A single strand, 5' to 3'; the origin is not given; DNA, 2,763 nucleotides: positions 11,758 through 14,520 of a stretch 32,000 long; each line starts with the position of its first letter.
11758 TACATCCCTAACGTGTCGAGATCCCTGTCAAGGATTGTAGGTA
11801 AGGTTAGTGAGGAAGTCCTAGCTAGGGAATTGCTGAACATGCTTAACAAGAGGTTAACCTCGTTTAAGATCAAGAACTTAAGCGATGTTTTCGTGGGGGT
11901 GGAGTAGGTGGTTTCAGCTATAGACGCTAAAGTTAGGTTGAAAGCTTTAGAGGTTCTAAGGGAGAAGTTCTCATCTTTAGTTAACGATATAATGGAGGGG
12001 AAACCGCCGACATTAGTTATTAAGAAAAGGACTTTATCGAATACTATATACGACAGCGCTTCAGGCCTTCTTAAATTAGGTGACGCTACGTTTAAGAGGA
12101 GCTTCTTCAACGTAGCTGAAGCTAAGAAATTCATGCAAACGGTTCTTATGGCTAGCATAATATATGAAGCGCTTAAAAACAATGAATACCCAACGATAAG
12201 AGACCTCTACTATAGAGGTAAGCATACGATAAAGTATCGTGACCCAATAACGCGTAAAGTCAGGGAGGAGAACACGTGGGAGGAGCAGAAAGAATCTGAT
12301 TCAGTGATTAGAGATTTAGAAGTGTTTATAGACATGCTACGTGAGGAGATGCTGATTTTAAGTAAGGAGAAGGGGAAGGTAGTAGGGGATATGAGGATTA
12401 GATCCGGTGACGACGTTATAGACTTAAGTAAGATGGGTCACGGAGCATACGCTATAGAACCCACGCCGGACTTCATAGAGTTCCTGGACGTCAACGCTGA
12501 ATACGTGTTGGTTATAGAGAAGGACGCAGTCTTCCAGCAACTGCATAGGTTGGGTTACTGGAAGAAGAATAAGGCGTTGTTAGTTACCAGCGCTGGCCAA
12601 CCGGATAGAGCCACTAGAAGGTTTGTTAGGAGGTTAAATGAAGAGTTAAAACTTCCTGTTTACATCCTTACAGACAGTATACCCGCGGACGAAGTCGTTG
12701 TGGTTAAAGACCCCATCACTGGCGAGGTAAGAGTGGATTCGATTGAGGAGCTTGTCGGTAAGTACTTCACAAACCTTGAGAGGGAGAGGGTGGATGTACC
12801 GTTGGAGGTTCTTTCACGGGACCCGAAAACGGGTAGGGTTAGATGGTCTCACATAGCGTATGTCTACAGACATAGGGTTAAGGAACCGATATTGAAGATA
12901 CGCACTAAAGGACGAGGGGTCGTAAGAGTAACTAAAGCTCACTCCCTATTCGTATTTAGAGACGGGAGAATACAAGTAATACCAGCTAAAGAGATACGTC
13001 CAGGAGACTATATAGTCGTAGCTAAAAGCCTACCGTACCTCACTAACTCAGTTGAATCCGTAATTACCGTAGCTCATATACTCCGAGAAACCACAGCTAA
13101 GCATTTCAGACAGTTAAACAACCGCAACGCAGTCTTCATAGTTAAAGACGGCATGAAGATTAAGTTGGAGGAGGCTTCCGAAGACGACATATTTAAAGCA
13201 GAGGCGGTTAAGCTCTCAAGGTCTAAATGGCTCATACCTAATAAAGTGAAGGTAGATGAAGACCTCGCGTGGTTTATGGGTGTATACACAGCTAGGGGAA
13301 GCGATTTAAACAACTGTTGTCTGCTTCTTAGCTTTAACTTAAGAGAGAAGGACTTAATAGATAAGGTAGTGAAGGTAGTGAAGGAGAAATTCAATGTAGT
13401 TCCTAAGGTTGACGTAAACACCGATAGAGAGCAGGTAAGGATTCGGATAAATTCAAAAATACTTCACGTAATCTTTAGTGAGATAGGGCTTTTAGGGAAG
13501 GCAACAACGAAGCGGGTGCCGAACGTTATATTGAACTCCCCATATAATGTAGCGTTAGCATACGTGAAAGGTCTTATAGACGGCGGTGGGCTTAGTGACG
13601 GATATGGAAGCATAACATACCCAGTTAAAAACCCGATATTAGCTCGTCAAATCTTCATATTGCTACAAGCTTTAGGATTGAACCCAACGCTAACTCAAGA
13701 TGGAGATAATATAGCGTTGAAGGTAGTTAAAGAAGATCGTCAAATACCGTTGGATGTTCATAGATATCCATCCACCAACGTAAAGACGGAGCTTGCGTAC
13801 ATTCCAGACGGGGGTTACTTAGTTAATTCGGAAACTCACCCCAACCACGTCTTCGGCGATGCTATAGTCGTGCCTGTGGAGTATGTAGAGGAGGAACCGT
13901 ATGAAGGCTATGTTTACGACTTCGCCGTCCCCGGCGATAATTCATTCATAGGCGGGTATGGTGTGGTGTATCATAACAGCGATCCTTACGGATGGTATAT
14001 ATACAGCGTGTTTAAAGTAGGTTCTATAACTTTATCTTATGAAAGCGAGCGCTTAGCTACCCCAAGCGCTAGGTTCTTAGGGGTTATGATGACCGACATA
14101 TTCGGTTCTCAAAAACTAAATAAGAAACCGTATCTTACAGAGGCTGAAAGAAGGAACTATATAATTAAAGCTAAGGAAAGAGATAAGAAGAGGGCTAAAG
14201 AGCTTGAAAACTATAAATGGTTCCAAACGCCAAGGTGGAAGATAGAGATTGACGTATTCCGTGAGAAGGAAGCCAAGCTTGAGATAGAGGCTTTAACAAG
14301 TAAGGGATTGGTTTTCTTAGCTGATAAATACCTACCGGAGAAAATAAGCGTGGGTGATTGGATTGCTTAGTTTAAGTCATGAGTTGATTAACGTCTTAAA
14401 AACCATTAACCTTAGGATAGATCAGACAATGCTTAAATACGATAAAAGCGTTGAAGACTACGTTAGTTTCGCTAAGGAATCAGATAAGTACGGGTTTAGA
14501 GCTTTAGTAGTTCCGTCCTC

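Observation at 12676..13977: Intein inserted inside the metal-binding DxD motif of the Top6A (Spo11-like) Toprim domain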

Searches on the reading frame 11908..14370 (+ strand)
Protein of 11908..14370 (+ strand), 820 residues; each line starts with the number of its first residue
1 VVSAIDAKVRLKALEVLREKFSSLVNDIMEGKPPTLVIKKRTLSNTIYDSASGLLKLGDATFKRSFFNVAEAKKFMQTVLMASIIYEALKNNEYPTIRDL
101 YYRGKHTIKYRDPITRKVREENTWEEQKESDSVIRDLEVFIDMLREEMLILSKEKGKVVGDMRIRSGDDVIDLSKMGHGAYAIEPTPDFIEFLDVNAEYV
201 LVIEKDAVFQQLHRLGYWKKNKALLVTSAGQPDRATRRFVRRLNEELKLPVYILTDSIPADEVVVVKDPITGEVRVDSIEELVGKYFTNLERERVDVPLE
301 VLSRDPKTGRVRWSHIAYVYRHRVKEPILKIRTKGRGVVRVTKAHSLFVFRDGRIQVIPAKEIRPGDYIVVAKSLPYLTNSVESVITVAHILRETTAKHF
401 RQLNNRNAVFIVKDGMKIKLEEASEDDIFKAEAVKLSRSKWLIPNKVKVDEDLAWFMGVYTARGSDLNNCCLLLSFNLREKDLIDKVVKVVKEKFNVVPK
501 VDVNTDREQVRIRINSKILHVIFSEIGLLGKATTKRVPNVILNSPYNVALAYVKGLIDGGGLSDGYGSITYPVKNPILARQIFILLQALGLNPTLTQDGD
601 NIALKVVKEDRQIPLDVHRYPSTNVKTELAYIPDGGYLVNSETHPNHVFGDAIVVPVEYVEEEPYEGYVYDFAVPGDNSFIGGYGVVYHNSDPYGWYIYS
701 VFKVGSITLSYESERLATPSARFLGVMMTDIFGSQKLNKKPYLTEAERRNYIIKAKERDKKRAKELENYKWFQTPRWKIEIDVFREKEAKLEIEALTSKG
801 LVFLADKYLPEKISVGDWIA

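Call 4: search_protein_families(library=pfam, proteins=[window:11908-14367:+], max_evalue=0.01)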
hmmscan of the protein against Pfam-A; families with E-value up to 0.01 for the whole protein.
window:11908-14367:+ (820 aa): 6 families
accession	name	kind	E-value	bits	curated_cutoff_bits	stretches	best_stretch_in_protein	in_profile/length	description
PF21180.3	TOP6A-Spo11_Toprim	-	1.2e-52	178.8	24.1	2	689-813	57-170/170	Topoisomerase 6 subunit A/Spo11, Toprim domain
PF04406.19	TP6A_N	-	2.5e-18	66.1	26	1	73-150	1-62/62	Type IIB DNA topoisomerase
PF14890.11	Intein_splicing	-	6.2e-17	62.3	35.8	1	278-690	11-155/155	Intein splicing domain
PF20768.2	Topo_VI_alpha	-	1.5e-07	31.5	23.6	1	154-195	2-49/50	All-beta domain in DNA topoisomerase VI alpha subunit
PF00122.25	E1-E2_ATPase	-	0.00051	20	28.1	0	347-372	7-32/181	E1-E2 ATPase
PF14528.11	LAGLIDADG_3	-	0.002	18.8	22.5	0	548-598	2-55/82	LAGLIDADG-like domain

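Call 5: search_protein_families(library=ncbifam, proteins=[window:11908-14367:+], max_evalue=0.01)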
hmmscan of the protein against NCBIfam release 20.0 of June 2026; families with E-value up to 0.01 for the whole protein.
window:11908-14367:+ (820 aa): 13 families
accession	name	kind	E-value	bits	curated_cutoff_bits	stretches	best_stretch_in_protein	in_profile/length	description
NF003336.0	PRK04342.1-5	equivalog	8e-195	647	531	2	1-259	4-261/386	DNA topoisomerase IV subunit A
NF003333.0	PRK04342.1-2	equivalog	1.5e-111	372.8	465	2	12-259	10-251/367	DNA topoisomerase IV subunit A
NF003335.0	PRK04342.1-4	equivalog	3.4e-61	207.2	424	2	8-257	13-255/373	DNA topoisomerase VI subunit A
NF003332.0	PRK04342.1-1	equivalog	8.9e-54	182.8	538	2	12-259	10-251/363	DNA topoisomerase IV subunit A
NF003334.0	PRK04342.1-3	equivalog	2.3e-53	181.5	658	2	13-259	8-242/354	DNA topoisomerase IV subunit A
NF003337.0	PRK04342.1-6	equivalog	3.1e-49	168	675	2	8-260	10-254/370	DNA topoisomerase IV subunit A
NF011491.0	PRK14898.1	equivalog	2.1e-25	88.9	783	1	257-608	76-397/860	DNA-directed RNA polymerase subunit A''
NF045703.1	rSAM_Tes_intein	exception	2.8e-20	71.8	1700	1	299-691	204-611/1040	tetraether lipid synthase Tes, intein-containing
NF011303.0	PRK14715.1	equivalog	5.3e-10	37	1585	1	424-598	1092-1265/1627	DNA-directed DNA polymerase II large subunit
NF003159.0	PRK04132.1-4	equivalog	7.5e-08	30.8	999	1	299-381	96-177/852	replication factor C small subunit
NF011302.0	PRK14714.1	equivalog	3.9e-07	28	1791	1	292-429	974-1109/1350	DNA-directed DNA polymerase II large subunit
TIGR01445.1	intein_Nterm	domain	9.5e-07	29.7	24.5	1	271-349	12-83/83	intein N-terminal splicing region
TIGR01443.1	intein_Cterm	domain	6e-05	23.2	15.6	1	668-691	1-24/24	intein C-terminal splicing region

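Call 7: find_homologous_proteins(query=window:11908-14367:+)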
Query window:11908-14367:+ (820 aa): 110 proteins with E <= 0.001 among 8000 candidates.
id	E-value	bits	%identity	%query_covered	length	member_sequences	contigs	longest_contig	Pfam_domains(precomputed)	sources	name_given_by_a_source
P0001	0.0e+0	1795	98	100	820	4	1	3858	PF21180.4,PF20768.3,PF04406.20,PF14890.12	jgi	-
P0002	0.0e+0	1402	76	100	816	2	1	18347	PF21180.4,PF20768.3,PF04406.20,PF14890.12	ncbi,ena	-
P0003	0.0e+0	1167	63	99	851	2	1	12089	PF21180.4,PF20768.3,PF14528.12,PF04406.20,PF14890.12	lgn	-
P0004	0.0e+0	1164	64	100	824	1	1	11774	PF21180.4,PF20768.3,PF14528.12,PF04406.20,PF14890.12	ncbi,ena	-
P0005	0.0e+0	1162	63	100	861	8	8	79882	PF21180.4,PF20768.3,PF14528.12,PF04406.20,PF14890.12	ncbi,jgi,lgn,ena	-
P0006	0.0e+0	1162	64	100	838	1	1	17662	PF21180.4,PF20768.3,PF04406.20,PF14890.12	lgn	-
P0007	0.0e+0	1143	65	99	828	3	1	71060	PF21180.4,PF20768.3,PF04406.20,PF14890.12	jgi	-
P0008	0.0e+0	1141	62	100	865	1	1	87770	PF21180.4,PF20768.3,PF04406.20,PF14890.12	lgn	-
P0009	0.0e+0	1066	57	100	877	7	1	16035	PF21180.4,PF20768.3,PF14528.12,PF04406.20,PF14890.12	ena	-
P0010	0.0e+0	1064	56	100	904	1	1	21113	PF21180.4,PF20768.3,PF14528.12,PF04406.20,PF14890.12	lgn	-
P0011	0.0e+0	1063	57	100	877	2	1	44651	PF21180.4,PF20768.3,PF14528.12,PF04406.20,PF14890.12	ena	-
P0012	0.0e+0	1056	55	100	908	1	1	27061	PF21180.4,PF20768.3,PF14528.12,PF04406.20,PF14890.12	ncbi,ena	-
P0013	0.0e+0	1045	57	100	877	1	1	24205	PF21180.4,PF20768.3,PF04406.20,PF14890.12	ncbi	-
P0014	0.0e+0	1040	57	100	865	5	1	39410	PF21180.4,PF20768.3,PF14528.12,PF04406.20,PF14890.12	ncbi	-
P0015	0.0e+0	1031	54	99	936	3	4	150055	PF21180.4,PF20768.3,PF14528.12,PF04406.20,PF14890.12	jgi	-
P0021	1.5e-290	984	55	100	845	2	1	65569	PF21180.4,PF20768.3,PF14528.12,PF04406.20,PF14890.12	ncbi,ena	-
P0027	7.2e-282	955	52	100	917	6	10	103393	PF21180.4,PF20768.3,PF14528.12,PF04406.20,PF14890.12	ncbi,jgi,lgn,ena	-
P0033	2.6e-277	940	54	74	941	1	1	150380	PF21180.4,PF20768.3,PF14528.12,PF04406.20,PF14890.12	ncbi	-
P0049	3.6e-246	837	47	100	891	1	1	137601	PF21180.4,PF20768.3,PF04406.20,PF14890.12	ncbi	-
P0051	9.4e-246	836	66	46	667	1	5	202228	PF21180.4,PF20768.3,PF04406.20,PF14890.12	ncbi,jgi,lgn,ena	-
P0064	5.3e-239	813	66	47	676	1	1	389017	PF21180.4,PF20768.3,PF04406.20,PF14890.12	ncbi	-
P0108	2.7e-90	322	31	75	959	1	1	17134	PF21180.4,PF20768.3,PF14528.12,PF04406.20,PF14890.12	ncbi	-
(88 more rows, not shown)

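Call 17: find_related_loci(query=window:11908-14367:+, collection=genome_contigs, flank=6000)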
Query window:11908-14367:+ (820 aa) in genome_contigs; peptide patterns used: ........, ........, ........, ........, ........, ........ (x = any residue, [..] = any of these).
36 stretches matched a pattern; 14 encode a relative of the query (tblastn E <= 1e-3); 14 distinct loci.
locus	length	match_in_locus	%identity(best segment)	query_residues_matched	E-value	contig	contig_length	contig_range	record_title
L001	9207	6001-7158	79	1-820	3e-132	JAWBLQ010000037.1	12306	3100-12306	MAG: Zestosphaera sp. isolate GXS_201912_bins_69 GXS_201912_bins_69_scaffold_37, whole genome shotgun sequence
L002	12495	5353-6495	80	6-820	5e-131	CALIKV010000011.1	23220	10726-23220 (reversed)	MAG: uncultured Sulfolobales archaeon isolate S1_Bin_MAXBIN__196_sub_1 genome assembly, contig: c_000001625459, whole ge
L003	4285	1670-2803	74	2-813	1e-127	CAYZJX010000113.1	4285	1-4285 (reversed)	MAG TPA_asm: uncultured Desulfurococcaceae archaeon isolate binchicken_co6_186 genome assembly, contig: NODE_28392_lengt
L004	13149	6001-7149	75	3-819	3e-124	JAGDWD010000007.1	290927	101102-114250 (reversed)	MAG: Desulfurococcales archaeon isolate KUA_Bin18 NODE_10_length_290927_cov_17.864325, whole genome shotgun sequence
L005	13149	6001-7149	72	3-819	2e-120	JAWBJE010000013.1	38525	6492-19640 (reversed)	MAG: Sulfolobales archaeon isolate GMQS_201709_bins_9 GMQS_201709_bins_9_scaffold_13, whole genome shotgun sequence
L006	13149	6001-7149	73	3-819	1e-120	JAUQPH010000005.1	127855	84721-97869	MAG: Thermoproteota archaeon isolate GXS.bins.2.201912 NODE_82_length_127855_cov_48.771491, whole genome shotgun sequenc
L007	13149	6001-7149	73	3-819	2e-119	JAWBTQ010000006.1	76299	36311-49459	MAG: Sulfolobales archaeon isolate JZ-1_201709_bins_45 JZ-1_201709_bins_45_scaffold_6, whole genome shotgun sequence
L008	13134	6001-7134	72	5-819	1e-113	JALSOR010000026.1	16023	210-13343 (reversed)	MAG: Acidilobaceae archaeon isolate 356-284_metabat1_scaf2bin.135 356-284_scaffold_1732_c1, whole genome shotgun sequenc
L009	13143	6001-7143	69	2-819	1e-109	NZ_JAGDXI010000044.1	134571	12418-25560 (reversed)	MAG: Caldisphaera sp. isolate KMA_Bin23 NODE_13_length_134571_cov_6.768808, whole genome shotgun sequence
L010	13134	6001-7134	69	5-819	7e-109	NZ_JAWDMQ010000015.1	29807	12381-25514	MAG: Caldisphaera sp. isolate F8S.bin.6 NODE_137_length_29807_cov_26.5113, whole genome shotgun sequence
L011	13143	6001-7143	68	2-819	2e-107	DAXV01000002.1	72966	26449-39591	MAG TPA_asm: Acidilobaceae archaeon UBA158 UBA158_contig_1513, whole genome shotgun sequence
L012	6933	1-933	85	75-819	5e-99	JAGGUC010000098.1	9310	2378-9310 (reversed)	MAG: Desulfurococcales archaeon isolate AUK064 PB_MBMC_018_c_000000000011, whole genome shotgun sequence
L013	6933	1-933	85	75-819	4e-99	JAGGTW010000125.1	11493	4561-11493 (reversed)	MAG: Desulfurococcales archaeon isolate AUK058 PB_MBMC_012_c_000000000053, whole genome shotgun sequence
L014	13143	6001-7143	69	2-819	4e-108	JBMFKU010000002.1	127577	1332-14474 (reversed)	MAG: Caldisphaera sp. isolate KM4336-31 NODE_2_length_127577_cov_6.430761, whole genome shotgun sequence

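Call 21: search_protein_representatives(protein=window:11908-14367:+)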
Query: 820 residues. Proteins with E-value up to 0.001 (for the whole library): 3966; up to 1e-10: 928; up to 1e-30: 91. The best 150 are listed.
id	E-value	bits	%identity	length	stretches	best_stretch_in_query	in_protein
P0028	1.1e-281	952.9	58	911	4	3-621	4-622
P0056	9.0e-245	830.9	56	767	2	5-590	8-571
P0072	1.9e-228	776.9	59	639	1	2-620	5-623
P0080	3.0e-213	726.6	48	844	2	5-616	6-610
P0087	4.7e-178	610.2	55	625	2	241-627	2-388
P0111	1.1e-160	552.8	40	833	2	14-606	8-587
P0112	6.4e-146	504.0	67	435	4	3-259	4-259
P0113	9.9e-136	470.3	75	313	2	2-257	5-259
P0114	2.5e-118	412.7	54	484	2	544-819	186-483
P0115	8.0e-115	401.1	67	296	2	153-384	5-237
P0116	2.6e-100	353.1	38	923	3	15-386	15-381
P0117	5.7e-99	348.7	64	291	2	2-188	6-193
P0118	1.9e-98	347.0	70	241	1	2-235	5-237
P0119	3.0e-98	346.3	36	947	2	8-561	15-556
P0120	4.1e-91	322.7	66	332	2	650-819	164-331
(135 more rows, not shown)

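Call 26: list_cluster_members(proteins=[P0001, P0002, P0005, P0027, P0051, P0064, P0033, P0049, P0108, P0021])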
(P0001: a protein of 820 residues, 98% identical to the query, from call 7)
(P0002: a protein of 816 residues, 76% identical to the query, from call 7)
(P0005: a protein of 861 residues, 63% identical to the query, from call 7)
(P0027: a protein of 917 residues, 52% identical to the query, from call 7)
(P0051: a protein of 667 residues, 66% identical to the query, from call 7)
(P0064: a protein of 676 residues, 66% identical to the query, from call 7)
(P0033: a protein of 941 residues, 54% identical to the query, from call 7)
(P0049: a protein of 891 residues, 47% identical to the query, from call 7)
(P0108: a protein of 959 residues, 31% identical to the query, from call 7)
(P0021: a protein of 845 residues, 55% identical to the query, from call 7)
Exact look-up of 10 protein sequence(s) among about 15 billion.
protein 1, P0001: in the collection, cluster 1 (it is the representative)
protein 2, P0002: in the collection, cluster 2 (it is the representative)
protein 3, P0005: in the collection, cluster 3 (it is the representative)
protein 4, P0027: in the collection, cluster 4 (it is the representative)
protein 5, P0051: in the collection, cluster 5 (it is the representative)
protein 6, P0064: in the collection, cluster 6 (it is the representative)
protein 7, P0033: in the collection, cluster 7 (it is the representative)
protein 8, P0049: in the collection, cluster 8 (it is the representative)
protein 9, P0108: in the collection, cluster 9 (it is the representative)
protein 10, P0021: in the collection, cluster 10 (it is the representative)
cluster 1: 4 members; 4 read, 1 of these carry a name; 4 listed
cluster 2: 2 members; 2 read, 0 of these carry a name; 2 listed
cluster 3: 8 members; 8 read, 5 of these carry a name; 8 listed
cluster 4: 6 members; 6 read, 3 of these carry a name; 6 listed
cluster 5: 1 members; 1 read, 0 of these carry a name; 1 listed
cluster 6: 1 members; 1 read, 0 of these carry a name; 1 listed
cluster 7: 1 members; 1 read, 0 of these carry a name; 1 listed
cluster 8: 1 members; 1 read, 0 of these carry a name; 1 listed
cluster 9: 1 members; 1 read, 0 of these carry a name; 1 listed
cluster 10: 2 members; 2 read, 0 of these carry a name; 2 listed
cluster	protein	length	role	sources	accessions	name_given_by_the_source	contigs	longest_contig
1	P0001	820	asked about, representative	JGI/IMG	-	-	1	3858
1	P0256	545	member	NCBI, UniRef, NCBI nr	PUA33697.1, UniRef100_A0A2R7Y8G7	MAG: hypothetical protein B7O98_01335 [Zestosphaera tikiterensis] | DOD-type homing endonuclease domain-containing protein n=1 Tax=Zestosphaera tikiterensis ...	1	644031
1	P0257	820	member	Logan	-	-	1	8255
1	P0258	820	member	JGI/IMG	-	-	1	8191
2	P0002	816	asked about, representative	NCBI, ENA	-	-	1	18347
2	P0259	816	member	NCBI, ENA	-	-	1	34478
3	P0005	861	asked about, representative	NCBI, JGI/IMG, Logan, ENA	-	-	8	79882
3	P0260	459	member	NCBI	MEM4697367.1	MAG: LAGLIDADG family homing endonuclease, partial [Zestosphaera sp.]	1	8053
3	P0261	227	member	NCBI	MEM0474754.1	MAG: hypothetical protein QXS11_05630, partial [Zestosphaera sp.]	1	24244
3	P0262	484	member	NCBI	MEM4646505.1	MAG: LAGLIDADG family homing endonuclease, partial [Zestosphaera sp.]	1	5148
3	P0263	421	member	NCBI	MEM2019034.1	MAG: LAGLIDADG family homing endonuclease, partial [Zestosphaera sp.]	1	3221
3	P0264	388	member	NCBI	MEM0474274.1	MAG: LAGLIDADG family homing endonuclease, partial [Zestosphaera sp.]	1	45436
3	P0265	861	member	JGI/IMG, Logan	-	-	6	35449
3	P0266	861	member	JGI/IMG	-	-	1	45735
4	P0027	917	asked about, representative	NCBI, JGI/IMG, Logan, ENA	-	-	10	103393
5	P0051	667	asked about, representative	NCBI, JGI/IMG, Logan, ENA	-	-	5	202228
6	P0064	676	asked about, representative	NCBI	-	-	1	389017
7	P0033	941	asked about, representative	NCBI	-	-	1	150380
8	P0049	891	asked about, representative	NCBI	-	-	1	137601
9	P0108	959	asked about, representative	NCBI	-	-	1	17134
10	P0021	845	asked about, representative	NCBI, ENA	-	-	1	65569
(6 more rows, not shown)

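Call 44: find_encoding_contigs(protein=P0256, flank=4000, max_places=3)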
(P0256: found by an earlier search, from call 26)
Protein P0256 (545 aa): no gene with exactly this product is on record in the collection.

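Call 48: find_encoding_contigs(protein=P0051, flank=1500, max_places=5)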
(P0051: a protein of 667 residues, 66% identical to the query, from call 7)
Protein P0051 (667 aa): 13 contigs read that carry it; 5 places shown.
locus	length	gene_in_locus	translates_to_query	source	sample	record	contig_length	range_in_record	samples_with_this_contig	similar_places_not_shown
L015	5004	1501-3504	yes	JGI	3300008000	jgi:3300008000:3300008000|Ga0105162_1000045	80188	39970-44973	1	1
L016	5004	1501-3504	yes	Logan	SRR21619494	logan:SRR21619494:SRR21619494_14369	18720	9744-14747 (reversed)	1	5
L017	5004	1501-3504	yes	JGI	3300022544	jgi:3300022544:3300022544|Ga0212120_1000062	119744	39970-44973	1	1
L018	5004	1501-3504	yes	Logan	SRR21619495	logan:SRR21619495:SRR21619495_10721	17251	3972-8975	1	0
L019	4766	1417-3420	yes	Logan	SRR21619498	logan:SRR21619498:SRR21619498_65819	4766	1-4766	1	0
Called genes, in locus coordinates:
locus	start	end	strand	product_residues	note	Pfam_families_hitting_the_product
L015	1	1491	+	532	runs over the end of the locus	PF02518:HATPase_c, PF13589:HATPase_c_3, PF05833:NFACT_N (weak), PF09239:Topo-VIb_trans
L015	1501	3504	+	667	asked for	PF04406:TP6A_N, PF20768:Topo_VI_alpha, PF21180:TOP6A-Spo11_Toprim, PF14890:Intein_splicing, PF21180:TOP6A-Spo11_Toprim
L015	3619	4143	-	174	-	PF13489:Methyltransf_23 (weak), PF13847:Methyltransf_31 (faint), PF13649:Methyltransf_25, PF08241:Methyltransf_11, PF08242:Methyltransf_12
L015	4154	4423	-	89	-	-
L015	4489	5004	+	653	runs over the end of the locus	PF05833:NFACT_N, PF05670:NFACT-R_1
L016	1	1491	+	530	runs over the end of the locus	PF02518:HATPase_c, PF13589:HATPase_c_3, PF05833:NFACT_N (weak), PF09239:Topo-VIb_trans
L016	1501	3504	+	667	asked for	PF04406:TP6A_N, PF20768:Topo_VI_alpha, PF21180:TOP6A-Spo11_Toprim, PF14890:Intein_splicing, PF21180:TOP6A-Spo11_Toprim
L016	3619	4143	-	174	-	PF13489:Methyltransf_23 (weak), PF13847:Methyltransf_31 (faint), PF13649:Methyltransf_25, PF08241:Methyltransf_11, PF08242:Methyltransf_12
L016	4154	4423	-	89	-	-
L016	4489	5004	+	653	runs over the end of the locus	PF05833:NFACT_N, PF05670:NFACT-R_1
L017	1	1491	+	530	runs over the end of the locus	PF02518:HATPase_c, PF13589:HATPase_c_3, PF05833:NFACT_N (weak), PF09239:Topo-VIb_trans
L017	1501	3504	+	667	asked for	PF04406:TP6A_N, PF20768:Topo_VI_alpha, PF21180:TOP6A-Spo11_Toprim, PF14890:Intein_splicing, PF21180:TOP6A-Spo11_Toprim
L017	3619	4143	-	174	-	PF13489:Methyltransf_23 (weak), PF13847:Methyltransf_31 (faint), PF13649:Methyltransf_25, PF08241:Methyltransf_11, PF08242:Methyltransf_12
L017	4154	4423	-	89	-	-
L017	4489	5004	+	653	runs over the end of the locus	PF05833:NFACT_N, PF05670:NFACT-R_1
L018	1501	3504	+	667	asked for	PF04406:TP6A_N, PF20768:Topo_VI_alpha, PF21180:TOP6A-Spo11_Toprim, PF14890:Intein_splicing, PF21180:TOP6A-Spo11_Toprim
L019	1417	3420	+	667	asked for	PF04406:TP6A_N, PF20768:Topo_VI_alpha, PF21180:TOP6A-Spo11_Toprim, PF14890:Intein_splicing, PF21180:TOP6A-Spo11_Toprim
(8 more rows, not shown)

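Call 49: find_encoding_contigs(protein=P0064, flank=1500, max_places=3)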
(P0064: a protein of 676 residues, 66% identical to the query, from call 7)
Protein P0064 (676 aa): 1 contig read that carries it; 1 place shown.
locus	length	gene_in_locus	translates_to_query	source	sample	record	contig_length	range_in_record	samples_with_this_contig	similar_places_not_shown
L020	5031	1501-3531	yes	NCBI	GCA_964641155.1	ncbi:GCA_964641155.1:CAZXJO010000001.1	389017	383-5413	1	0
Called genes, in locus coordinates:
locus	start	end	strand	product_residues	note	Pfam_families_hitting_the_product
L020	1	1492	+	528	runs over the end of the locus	PF02518:HATPase_c, PF13589:HATPase_c_3, PF09239:Topo-VIb_trans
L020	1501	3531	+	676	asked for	PF04406:TP6A_N, PF20768:Topo_VI_alpha, PF21180:TOP6A-Spo11_Toprim, PF14890:Intein_splicing, PF21180:TOP6A-Spo11_Toprim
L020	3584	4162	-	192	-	PF13489:Methyltransf_23, PF05175:MTS (weak), PF13847:Methyltransf_31 (weak), PF08241:Methyltransf_11, PF08242:Methyltransf_12, PF13649:Methyltransf_25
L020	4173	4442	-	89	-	-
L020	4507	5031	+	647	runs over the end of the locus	PF05833:NFACT_N, PF05670:NFACT-R_1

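Call 50: find_encoding_contigs(protein=window:11908-14370:+, flank=3000, max_places=4)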
Protein window:11908-14370:+ (820 aa): no gene with exactly this product is on record in the collection.
